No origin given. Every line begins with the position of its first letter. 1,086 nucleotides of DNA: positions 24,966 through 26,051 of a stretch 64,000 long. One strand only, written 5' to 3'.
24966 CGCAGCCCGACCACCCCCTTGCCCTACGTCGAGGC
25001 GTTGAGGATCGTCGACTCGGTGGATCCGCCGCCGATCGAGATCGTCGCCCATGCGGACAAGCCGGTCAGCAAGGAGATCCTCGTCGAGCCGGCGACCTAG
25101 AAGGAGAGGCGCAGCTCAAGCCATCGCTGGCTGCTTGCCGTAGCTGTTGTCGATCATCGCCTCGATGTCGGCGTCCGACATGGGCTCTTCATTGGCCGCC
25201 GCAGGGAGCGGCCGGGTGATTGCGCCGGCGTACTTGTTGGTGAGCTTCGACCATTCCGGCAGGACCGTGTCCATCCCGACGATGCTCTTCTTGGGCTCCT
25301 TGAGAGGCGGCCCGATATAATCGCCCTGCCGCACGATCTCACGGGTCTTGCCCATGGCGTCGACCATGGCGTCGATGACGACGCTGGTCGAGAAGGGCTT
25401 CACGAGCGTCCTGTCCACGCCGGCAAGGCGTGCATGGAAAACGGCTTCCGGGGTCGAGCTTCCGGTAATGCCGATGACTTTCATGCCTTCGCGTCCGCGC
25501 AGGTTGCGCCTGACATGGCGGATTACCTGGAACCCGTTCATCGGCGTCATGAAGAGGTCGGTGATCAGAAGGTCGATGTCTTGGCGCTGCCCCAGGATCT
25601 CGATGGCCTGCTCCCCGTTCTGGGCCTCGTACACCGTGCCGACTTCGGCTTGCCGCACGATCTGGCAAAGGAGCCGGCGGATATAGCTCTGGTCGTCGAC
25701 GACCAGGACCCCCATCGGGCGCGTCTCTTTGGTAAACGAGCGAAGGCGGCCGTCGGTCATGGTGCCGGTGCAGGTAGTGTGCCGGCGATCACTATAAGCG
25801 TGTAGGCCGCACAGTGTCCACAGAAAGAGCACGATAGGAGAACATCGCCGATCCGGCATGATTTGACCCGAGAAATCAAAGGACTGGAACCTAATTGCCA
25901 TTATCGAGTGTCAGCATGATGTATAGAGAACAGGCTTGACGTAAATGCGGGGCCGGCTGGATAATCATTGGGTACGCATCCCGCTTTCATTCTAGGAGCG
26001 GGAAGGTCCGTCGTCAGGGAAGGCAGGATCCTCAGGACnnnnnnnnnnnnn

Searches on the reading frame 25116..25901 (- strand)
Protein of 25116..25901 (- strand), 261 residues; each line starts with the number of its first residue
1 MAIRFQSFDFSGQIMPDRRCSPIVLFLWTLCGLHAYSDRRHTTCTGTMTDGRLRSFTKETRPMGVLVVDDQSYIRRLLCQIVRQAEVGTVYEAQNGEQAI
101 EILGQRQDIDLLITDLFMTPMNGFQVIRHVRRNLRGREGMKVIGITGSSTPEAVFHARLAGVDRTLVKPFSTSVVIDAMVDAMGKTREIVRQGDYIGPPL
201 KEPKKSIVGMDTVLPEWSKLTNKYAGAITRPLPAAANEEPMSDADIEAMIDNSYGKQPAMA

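Call 11: search_protein_families(library=pfam, proteins=[window:25116-25901:-], max_evalue=0.01)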
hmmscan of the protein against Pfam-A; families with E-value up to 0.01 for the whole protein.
window:25116-25901:- (261 aa): 1 family
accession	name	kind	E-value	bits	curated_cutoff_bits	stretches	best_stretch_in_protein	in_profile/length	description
PF00072.30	Response_reg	-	2.5e-20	73.2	30.2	1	65-178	1-109/111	Response regulator receiver domain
